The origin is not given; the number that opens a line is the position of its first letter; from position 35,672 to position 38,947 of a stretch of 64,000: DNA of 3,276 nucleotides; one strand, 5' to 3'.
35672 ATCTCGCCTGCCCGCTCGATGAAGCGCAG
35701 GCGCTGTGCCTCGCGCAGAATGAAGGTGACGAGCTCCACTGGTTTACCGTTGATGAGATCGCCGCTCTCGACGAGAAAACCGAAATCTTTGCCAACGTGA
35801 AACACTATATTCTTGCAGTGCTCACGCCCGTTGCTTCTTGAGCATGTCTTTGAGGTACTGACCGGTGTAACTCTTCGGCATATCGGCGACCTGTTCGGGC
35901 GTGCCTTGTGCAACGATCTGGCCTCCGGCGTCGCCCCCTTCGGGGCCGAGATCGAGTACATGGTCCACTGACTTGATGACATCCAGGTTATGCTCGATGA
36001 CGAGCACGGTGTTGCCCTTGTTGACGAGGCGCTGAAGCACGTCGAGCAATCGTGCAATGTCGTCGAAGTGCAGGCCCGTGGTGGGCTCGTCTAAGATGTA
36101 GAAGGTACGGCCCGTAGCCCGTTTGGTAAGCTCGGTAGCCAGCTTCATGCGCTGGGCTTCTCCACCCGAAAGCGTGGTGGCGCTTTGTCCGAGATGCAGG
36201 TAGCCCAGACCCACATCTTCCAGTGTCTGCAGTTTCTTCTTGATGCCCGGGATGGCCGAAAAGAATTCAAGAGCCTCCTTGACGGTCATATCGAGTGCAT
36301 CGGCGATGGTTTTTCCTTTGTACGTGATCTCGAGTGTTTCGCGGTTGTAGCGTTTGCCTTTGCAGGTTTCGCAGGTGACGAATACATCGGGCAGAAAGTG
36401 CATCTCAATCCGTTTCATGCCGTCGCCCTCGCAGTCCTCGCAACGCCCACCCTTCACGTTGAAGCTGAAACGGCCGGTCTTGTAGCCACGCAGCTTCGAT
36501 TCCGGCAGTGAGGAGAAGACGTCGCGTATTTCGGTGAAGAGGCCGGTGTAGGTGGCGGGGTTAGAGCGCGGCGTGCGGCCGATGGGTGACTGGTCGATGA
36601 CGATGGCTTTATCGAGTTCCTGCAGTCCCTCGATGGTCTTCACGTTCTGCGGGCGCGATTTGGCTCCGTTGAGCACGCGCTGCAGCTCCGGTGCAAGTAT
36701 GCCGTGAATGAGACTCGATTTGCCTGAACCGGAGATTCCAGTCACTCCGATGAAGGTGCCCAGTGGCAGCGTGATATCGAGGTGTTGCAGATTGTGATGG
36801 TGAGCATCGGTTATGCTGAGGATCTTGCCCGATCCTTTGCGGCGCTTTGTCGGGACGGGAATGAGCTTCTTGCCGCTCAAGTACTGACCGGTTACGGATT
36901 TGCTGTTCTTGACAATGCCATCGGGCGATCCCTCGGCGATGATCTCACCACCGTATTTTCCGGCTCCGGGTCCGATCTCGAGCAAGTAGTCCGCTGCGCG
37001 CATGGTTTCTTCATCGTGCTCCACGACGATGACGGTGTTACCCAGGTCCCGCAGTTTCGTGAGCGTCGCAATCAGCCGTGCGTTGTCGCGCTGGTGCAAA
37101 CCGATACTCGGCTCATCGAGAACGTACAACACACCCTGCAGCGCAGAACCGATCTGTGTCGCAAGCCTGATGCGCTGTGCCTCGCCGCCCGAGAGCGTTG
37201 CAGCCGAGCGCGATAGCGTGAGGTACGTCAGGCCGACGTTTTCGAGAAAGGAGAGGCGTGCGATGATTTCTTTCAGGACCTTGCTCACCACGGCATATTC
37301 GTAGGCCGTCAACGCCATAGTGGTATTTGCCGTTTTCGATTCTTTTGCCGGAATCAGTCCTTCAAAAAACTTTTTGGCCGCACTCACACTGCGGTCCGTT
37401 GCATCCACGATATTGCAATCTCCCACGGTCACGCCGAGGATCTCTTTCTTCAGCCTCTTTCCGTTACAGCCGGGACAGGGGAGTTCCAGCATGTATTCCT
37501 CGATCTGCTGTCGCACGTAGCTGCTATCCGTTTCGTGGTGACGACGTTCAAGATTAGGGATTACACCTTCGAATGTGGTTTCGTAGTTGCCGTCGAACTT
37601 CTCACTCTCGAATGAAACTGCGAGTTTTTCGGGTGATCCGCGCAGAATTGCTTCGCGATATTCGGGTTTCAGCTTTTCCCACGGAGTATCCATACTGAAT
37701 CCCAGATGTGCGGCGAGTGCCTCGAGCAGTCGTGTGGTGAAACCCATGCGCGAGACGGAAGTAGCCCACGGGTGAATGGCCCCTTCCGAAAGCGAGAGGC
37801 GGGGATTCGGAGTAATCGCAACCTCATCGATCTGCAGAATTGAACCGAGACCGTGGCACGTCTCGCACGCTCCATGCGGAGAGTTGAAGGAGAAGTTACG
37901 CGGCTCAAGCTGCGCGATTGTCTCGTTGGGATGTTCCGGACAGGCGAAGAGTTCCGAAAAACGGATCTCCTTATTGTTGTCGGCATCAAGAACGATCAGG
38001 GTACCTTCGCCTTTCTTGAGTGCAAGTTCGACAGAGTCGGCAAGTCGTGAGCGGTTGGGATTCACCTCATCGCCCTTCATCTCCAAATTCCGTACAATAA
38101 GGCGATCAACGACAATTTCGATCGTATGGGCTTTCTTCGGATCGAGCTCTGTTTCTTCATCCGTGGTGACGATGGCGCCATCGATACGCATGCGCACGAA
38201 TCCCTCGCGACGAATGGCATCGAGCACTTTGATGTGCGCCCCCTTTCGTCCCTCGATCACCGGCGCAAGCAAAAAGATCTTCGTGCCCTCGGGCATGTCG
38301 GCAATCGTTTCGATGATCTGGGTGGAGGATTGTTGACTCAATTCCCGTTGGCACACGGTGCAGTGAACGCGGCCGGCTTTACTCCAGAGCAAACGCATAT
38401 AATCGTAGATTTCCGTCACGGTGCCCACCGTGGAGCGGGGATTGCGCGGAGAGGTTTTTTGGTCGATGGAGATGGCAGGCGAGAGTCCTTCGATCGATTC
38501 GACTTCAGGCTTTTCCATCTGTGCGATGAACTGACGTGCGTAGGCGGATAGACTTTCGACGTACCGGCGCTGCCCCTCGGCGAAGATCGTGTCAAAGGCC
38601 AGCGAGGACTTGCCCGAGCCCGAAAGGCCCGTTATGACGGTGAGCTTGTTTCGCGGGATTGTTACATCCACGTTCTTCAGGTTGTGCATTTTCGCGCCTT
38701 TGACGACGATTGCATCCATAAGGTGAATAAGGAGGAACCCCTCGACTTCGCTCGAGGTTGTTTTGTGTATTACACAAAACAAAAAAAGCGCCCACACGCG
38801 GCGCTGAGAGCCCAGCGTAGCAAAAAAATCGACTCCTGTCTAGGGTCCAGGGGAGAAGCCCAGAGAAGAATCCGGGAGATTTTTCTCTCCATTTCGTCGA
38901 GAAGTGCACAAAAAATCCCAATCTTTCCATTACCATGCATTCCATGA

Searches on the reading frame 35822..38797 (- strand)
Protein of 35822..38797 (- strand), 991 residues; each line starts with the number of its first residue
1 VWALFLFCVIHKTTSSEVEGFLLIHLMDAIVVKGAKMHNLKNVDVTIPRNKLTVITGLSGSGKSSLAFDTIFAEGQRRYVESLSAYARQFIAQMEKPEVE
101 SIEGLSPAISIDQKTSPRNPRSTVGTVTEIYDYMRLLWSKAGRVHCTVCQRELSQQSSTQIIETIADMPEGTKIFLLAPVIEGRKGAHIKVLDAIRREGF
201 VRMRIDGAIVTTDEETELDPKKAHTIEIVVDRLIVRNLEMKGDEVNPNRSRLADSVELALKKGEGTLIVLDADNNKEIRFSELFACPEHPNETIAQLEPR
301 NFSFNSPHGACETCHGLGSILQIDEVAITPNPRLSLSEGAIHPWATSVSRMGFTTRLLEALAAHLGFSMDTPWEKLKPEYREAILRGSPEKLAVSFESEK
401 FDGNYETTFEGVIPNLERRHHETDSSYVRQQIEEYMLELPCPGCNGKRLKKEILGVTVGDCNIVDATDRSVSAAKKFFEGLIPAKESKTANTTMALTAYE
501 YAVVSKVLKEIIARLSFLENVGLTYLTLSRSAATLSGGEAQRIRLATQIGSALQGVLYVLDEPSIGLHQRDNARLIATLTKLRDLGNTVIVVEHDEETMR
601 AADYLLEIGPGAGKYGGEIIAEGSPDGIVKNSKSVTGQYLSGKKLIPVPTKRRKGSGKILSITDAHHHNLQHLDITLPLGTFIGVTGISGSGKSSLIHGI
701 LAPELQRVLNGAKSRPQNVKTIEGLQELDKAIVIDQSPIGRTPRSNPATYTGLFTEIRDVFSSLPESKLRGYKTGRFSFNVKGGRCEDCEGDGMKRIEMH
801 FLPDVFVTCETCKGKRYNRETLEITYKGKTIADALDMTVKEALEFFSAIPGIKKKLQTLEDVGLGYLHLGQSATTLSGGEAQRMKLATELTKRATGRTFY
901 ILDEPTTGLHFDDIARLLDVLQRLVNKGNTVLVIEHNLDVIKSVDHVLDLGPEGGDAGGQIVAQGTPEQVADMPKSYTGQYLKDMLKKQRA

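Call 18: search_protein_families(library=pfam, proteins=[window:35822-38797:-], max_evalue=0.001)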
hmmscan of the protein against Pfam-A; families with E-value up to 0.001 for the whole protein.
window:35822-38797:- (991 aa): 10 families
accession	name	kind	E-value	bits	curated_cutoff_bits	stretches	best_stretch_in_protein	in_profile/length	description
PF17760.6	UvrA_inter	-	4.1e-35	120.4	23.3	1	156-272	1-108/109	UvrA interaction domain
PF17755.6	UvrA_DNA-bind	-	2.6e-34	118.3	23.2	1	324-434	1-110/110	UvrA DNA-binding domain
PF00005.33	ABC_tran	-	1.5e-20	74.7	25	1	852-907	85-137/137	ABC transporter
PF02463.25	SMC_N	-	3e-14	53.4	40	1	30-608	5-211/220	RecF/RecN/SMC N terminal domain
PF20703.3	nSTAND1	-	1.5e-08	35.1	27.1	1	681-717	34-70/379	Novel STAND NTPase 1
PF13304.12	AAA_21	-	8e-08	33.1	27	0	884-933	245-295/304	AAA domain, putative AbiEii toxin, Type IV TA system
PF13555.12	AAA_29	-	1.5e-07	31.5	27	0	41-66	13-38/61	P-loop containing region of AAA domain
PF13191.12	AAA_16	-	3.2e-07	31.5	32.6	0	48-94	22-72/167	AAA ATPase domain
PF03193.22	RsgA_GTPase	-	7.1e-05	23.1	30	0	30-67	87-123/174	RsgA GTPase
PF00684.25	DnaJ_CXXCXGXG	-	0.00095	19.8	32.7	0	785-816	17-51/65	DnaJ central domain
